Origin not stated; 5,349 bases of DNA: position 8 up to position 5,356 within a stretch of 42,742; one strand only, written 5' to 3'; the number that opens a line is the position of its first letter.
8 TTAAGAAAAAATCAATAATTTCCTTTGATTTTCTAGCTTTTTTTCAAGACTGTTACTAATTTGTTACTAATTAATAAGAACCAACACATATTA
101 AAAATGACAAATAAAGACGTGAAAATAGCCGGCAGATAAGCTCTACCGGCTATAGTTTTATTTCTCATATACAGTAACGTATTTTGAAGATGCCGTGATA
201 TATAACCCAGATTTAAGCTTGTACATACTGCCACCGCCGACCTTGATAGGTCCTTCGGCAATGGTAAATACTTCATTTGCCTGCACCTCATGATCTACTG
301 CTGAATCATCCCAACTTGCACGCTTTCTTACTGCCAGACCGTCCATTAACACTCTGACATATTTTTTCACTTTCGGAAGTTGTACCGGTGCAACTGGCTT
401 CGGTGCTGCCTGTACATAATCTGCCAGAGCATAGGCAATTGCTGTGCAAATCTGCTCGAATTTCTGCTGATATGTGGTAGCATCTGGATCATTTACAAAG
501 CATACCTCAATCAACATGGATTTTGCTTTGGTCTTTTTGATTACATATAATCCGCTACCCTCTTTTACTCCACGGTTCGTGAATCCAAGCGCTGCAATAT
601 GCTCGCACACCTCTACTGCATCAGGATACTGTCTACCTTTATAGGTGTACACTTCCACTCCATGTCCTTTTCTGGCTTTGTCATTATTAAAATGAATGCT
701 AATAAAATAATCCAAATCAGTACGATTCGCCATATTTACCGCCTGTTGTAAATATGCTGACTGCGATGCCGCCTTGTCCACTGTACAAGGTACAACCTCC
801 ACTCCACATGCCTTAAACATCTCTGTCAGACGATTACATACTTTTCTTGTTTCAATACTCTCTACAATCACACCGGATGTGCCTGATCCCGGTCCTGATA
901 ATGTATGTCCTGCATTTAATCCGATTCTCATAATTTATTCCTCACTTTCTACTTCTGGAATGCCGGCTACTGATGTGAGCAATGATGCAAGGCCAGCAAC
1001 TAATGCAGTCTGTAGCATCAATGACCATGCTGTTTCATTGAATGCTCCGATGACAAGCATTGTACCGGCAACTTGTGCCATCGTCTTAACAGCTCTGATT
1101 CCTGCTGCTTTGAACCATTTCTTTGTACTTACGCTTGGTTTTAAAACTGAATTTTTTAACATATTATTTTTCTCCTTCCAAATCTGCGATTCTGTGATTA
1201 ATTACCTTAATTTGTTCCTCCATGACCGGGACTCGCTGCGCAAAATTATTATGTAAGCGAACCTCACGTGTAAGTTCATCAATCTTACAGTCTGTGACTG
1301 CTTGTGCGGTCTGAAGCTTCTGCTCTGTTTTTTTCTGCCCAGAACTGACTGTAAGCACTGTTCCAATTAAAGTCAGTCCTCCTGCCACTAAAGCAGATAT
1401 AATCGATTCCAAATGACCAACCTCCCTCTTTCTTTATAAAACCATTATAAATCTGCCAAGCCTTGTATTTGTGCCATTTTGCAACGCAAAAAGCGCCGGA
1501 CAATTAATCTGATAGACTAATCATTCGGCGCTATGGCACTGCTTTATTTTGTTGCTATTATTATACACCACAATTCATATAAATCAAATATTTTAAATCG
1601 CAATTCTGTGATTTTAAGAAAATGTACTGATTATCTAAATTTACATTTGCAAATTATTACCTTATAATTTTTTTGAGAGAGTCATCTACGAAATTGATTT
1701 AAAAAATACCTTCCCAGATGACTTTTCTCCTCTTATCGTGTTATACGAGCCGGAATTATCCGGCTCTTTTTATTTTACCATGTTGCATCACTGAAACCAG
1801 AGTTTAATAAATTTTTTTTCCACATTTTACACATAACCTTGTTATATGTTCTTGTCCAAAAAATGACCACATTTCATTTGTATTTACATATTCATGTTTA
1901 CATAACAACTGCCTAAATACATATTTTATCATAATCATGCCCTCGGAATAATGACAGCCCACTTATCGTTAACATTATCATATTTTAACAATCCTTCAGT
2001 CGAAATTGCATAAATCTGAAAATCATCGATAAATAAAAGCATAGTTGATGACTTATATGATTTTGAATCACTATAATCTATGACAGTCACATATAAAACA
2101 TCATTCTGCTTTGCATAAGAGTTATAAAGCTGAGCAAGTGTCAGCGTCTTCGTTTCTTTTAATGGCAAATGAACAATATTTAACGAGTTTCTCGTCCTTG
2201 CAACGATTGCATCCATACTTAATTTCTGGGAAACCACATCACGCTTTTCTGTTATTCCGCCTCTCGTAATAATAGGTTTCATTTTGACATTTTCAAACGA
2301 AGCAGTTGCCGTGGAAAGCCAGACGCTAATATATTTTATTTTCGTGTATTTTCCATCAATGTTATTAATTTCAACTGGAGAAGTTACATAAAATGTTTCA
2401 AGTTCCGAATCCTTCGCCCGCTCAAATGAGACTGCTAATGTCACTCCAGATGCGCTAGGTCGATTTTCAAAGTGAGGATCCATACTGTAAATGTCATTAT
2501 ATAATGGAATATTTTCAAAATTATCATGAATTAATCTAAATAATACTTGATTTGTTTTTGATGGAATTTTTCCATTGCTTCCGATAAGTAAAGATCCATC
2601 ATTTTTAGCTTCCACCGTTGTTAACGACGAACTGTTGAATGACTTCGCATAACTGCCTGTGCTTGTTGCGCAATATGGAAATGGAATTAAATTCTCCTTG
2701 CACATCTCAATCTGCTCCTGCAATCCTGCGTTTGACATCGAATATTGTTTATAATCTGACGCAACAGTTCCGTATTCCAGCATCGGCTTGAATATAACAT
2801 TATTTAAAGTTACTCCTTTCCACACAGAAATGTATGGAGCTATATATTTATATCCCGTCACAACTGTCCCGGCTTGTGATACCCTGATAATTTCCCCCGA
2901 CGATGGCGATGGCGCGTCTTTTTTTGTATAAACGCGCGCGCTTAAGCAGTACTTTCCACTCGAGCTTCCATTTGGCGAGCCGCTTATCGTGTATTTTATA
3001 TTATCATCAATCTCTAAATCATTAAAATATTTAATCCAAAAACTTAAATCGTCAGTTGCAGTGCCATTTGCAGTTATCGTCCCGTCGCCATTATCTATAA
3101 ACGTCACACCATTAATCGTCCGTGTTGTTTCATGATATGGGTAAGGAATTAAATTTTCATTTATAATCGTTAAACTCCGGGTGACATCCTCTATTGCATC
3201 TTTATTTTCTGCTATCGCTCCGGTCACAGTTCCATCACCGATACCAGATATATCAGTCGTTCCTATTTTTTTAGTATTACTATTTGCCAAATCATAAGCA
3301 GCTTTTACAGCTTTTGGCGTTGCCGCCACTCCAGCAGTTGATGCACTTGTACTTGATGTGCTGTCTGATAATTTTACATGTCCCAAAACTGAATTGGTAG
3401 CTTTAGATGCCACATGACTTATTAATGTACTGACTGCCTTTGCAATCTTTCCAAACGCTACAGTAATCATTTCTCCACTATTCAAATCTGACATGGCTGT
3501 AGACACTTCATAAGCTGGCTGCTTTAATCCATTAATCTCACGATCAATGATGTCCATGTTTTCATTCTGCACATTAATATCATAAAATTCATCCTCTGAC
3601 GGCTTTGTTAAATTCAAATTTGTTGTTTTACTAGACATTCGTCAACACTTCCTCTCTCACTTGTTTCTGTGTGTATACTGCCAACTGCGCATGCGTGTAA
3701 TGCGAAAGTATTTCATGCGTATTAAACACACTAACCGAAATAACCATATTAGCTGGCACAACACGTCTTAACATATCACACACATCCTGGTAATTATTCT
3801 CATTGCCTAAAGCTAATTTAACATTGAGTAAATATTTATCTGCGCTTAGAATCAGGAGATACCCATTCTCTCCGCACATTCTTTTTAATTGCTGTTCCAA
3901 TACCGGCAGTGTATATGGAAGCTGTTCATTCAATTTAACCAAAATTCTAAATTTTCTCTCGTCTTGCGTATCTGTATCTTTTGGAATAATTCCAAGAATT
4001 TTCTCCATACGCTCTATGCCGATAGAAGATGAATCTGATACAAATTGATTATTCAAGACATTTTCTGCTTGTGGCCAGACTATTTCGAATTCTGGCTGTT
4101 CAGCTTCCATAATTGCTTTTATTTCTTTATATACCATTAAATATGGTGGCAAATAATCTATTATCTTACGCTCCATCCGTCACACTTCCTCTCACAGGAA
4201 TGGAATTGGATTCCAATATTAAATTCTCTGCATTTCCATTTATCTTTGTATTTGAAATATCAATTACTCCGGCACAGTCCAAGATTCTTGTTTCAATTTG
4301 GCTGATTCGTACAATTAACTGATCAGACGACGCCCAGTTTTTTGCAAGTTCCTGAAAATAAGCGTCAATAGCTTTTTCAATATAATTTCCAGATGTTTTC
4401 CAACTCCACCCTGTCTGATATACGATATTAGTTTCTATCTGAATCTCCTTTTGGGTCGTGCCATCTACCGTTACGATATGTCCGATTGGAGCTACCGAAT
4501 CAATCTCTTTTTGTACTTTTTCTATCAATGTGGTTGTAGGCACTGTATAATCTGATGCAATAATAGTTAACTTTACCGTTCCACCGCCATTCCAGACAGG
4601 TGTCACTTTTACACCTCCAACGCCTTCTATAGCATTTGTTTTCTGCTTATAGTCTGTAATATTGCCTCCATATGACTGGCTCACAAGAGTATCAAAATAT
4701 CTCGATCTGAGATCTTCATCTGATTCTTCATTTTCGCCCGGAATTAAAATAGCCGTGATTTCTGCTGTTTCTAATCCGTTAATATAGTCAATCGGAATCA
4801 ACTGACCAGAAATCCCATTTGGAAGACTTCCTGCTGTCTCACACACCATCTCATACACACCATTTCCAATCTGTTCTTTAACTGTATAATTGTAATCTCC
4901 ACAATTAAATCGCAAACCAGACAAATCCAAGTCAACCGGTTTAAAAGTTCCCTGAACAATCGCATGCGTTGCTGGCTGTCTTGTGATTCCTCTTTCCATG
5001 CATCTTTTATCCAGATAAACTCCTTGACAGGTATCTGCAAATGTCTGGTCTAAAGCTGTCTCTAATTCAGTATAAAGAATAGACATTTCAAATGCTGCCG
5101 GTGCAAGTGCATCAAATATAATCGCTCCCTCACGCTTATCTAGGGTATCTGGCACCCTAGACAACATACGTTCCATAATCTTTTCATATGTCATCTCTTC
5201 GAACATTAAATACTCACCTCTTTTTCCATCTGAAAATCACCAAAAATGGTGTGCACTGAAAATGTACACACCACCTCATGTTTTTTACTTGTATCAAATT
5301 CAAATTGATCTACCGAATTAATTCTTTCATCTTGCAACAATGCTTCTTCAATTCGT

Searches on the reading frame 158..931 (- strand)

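Call 82: search_protein_families(library=phrogs, proteins=[window:158-931:-], max_evalue=0.00001)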
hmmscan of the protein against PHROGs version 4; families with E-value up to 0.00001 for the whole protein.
window:158-931:- (257 aa): 5 families
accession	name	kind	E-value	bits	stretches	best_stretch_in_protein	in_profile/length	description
phrog_435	-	lysis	8.9e-56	191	1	1-188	113-300/556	endolysin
phrog_12727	-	lysis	1.8e-22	81.1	1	5-180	167-345/393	endolysin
phrog_2742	-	lysis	3.5e-17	63.8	1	6-253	7-284/318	endolysin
phrog_489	-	lysis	1.1e-09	38.6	1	2-213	166-396/459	endolysin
phrog_2338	-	lysis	6.4e-07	30.1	1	184-254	272-345/346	endolysin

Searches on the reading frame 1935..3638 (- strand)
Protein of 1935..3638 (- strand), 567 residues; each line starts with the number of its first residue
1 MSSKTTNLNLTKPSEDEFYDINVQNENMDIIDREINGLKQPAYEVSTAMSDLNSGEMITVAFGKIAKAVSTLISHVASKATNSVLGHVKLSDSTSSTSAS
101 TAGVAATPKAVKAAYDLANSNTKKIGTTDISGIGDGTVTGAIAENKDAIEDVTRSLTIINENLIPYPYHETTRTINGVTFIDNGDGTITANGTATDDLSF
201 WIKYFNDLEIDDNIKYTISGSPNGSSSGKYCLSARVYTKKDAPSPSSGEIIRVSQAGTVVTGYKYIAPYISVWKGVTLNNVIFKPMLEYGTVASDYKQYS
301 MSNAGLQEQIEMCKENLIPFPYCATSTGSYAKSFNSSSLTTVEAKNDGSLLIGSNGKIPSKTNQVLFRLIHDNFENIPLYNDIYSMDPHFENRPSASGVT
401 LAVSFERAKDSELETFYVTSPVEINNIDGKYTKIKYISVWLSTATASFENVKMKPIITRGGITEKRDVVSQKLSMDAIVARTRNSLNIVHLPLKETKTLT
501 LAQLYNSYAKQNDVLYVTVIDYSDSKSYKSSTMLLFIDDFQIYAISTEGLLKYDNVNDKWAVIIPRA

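Call 82: search_protein_families(library=phrogs, proteins=[window:1935-3638:-], max_evalue=0.00001)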
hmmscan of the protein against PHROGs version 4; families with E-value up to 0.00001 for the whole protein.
window:1935-3638:- (567 aa): 3 families
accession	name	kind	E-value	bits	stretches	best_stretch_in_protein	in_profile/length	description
phrog_381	-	tail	8.5e-10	39.5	1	80-363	171-305/566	tail fiber protein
phrog_988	-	tail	3.9e-08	34.1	1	69-136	158-218/574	tail protein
phrog_10372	-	unknown function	1.7e-06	29.2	1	74-142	116-180/218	-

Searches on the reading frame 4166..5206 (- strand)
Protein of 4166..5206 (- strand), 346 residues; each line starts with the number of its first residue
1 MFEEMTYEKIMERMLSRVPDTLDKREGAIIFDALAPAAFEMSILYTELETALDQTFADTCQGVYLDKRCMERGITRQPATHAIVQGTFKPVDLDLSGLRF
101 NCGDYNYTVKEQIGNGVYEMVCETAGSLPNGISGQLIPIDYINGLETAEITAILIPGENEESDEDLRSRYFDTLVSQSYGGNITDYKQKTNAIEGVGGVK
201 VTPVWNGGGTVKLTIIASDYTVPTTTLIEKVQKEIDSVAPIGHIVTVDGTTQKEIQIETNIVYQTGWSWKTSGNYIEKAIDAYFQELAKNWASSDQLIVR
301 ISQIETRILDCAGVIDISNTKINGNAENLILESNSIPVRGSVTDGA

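Call 82: search_protein_families(library=phrogs, proteins=[window:4166-5206:-], max_evalue=0.00001)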
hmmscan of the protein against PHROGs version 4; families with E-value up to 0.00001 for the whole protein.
window:4166-5206:- (346 aa): 4 families
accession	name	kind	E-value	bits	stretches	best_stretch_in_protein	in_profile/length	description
phrog_6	-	tail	1.6e-62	213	1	1-343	66-427/548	baseplate wedge subunit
phrog_1608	-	tail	8.2e-50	169.9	1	156-343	3-187/192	tail protein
phrog_12386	-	unknown function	1.9e-29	102.9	1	3-73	2-72/72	-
phrog_19227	-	unknown function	1.2e-16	61.5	1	291-342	3-54/56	-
